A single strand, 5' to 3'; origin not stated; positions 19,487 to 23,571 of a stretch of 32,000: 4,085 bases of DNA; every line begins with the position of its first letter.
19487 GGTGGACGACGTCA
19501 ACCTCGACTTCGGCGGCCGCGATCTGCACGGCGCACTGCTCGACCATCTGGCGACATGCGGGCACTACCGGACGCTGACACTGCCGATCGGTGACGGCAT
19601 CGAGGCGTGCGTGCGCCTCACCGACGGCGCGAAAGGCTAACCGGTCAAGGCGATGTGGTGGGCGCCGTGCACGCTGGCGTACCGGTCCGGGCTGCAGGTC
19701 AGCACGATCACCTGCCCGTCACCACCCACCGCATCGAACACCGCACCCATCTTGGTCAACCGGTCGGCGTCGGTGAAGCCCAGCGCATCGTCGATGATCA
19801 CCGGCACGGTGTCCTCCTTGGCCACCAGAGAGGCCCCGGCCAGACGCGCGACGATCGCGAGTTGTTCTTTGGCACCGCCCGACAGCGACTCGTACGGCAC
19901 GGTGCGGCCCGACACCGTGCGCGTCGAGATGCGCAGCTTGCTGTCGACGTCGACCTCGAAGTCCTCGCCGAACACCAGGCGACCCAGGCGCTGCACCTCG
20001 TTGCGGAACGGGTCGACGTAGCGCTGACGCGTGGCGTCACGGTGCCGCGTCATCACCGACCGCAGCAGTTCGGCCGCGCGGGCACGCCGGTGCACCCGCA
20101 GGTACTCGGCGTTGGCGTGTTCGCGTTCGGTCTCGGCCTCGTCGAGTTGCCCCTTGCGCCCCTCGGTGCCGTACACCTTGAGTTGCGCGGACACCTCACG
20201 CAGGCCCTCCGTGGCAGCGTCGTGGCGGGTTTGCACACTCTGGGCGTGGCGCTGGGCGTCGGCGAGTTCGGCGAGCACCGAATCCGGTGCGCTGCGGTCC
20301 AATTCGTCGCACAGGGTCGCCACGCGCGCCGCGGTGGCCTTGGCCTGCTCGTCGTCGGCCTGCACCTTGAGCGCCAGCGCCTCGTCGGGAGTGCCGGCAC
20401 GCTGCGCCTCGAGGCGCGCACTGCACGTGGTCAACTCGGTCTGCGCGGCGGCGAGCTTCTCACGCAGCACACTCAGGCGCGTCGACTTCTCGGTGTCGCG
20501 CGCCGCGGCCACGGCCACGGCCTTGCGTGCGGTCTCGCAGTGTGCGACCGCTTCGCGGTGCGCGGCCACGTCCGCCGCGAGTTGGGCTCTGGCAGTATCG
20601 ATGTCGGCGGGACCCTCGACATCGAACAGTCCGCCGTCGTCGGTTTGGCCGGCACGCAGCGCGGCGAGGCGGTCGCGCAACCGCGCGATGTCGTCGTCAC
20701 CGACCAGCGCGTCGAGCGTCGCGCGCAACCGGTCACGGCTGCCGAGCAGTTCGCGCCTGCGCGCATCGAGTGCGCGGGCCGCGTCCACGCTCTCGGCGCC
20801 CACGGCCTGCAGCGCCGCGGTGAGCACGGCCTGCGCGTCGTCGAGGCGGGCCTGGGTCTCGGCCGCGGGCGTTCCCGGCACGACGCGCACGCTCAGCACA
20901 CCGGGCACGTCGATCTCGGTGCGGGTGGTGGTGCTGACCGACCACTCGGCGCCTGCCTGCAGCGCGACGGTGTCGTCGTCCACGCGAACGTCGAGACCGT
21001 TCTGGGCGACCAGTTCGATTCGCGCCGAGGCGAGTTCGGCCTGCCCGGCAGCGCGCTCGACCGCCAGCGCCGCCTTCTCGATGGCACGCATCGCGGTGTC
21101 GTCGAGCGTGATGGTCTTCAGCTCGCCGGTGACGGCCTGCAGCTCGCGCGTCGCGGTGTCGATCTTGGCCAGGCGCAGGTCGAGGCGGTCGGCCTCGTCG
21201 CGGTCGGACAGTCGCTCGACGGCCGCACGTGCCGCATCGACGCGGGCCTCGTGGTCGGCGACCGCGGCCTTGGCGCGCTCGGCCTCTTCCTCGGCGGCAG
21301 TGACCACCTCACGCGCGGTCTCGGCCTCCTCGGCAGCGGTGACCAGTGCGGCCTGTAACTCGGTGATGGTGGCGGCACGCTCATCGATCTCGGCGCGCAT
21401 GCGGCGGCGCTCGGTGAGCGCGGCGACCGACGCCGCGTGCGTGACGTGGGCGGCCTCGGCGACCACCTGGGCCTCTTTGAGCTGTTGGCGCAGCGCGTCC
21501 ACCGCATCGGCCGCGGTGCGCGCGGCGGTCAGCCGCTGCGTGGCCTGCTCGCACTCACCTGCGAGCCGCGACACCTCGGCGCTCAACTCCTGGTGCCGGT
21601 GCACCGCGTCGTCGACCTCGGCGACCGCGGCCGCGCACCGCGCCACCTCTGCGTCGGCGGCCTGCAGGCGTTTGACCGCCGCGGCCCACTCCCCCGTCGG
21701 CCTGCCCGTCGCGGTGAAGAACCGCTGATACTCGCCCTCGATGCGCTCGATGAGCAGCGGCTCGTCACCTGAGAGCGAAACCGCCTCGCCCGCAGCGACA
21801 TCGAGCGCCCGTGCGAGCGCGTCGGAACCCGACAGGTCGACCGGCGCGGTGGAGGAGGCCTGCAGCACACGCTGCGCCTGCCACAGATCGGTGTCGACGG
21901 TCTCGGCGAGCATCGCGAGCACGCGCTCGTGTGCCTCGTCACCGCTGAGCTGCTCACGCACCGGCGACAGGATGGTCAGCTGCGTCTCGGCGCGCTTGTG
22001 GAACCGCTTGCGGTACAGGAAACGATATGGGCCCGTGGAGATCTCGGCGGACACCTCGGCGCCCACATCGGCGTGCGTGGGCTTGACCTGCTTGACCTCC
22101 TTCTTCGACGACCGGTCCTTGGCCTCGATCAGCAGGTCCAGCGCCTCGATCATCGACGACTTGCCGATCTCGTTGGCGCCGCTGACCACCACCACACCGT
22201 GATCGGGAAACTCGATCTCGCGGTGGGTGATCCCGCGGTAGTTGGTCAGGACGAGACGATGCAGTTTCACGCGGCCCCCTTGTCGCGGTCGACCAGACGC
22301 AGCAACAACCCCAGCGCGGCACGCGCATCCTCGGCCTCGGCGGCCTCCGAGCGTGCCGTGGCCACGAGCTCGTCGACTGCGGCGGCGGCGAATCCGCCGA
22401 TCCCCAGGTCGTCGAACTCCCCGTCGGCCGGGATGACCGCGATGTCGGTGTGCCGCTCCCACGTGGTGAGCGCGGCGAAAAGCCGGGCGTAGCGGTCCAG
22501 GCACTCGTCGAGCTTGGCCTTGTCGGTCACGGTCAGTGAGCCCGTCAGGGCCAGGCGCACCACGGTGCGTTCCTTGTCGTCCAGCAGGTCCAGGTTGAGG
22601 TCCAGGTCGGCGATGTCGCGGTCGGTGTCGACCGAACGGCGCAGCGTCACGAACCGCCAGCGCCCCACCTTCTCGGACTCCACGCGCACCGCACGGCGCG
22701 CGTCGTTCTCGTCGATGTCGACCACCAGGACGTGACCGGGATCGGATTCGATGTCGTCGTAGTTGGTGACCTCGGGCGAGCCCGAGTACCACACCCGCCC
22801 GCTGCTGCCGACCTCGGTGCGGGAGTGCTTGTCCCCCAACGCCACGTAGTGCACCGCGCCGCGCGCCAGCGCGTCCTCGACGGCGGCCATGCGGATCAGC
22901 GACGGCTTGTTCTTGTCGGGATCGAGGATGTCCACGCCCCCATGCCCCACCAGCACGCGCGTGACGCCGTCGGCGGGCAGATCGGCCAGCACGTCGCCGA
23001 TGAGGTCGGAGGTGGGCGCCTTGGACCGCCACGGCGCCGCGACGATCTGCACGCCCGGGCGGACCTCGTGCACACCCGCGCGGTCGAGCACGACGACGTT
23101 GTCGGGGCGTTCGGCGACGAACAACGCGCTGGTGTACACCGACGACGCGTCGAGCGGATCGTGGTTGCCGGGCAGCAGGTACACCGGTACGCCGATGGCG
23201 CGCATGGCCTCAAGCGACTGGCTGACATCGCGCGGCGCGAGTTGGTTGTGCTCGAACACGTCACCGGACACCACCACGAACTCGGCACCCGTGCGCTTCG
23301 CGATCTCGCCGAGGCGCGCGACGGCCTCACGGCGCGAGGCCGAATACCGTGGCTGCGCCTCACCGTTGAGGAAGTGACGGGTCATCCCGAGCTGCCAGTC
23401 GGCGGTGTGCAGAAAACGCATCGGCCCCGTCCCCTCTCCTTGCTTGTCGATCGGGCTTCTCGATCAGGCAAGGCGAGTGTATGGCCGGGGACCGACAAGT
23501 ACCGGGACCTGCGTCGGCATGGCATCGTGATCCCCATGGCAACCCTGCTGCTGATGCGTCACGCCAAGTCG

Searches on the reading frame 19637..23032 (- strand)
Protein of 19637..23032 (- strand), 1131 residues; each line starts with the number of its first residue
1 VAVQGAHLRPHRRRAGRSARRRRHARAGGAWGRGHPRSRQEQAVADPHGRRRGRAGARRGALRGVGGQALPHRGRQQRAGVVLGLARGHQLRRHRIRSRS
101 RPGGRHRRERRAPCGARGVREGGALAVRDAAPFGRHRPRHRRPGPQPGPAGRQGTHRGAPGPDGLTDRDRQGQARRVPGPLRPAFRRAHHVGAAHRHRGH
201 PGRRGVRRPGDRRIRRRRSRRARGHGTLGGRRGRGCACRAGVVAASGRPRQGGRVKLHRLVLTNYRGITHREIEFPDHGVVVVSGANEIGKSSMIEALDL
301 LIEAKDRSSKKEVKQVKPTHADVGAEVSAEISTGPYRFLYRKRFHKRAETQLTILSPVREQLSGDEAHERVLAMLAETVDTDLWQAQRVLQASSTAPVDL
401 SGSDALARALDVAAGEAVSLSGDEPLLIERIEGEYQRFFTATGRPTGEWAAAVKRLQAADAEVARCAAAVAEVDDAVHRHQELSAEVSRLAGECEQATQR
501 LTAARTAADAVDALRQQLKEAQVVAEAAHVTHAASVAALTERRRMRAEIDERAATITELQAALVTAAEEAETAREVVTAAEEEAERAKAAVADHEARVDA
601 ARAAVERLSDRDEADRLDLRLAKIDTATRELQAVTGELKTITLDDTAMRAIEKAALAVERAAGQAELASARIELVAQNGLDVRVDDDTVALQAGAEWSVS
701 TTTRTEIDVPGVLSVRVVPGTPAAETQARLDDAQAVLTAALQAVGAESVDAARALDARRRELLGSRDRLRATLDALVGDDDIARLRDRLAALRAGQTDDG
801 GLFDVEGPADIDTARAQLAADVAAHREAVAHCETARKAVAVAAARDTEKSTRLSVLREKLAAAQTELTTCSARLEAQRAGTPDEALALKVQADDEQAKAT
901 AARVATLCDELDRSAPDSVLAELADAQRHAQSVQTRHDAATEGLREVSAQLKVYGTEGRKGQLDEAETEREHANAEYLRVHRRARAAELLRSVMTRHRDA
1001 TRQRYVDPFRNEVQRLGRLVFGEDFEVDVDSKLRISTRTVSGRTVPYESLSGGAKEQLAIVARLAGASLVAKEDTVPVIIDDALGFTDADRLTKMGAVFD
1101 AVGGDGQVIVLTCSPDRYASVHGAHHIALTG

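Call 79: search_protein_families(library=pfam, proteins=[window:19637-23032:-], max_evalue=0.00001)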
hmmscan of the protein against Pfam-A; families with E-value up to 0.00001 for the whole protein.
window:19637-23032:- (1131 aa): 4 families
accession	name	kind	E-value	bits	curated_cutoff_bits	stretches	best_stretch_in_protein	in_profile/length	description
PF13514.12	AAA_27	-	2.1e-08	34.4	22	1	256-465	2-198/206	AAA domain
PF13175.12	AAA_15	-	2.6e-08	34.3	32.1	1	256-317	2-62/374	AAA ATPase domain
PF13476.12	AAA_23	-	8.6e-08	33.5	27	1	259-326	1-66/201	AAA domain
PF02463.25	SMC_N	-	3.4e-07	30.4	40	0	257-303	2-49/220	RecF/RecN/SMC N terminal domain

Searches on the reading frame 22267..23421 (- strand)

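Call 79: search_protein_families(library=pfam, proteins=[window:22267-23421:-], max_evalue=0.00001)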
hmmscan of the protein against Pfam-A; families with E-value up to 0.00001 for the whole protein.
window:22267-23421:- (384 aa): 1 family
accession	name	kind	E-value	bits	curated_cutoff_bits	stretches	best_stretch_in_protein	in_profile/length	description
PF00149.33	Metallophos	-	1e-10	42.8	21.5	1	1-170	1-160/191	Calcineurin-like phosphoesterase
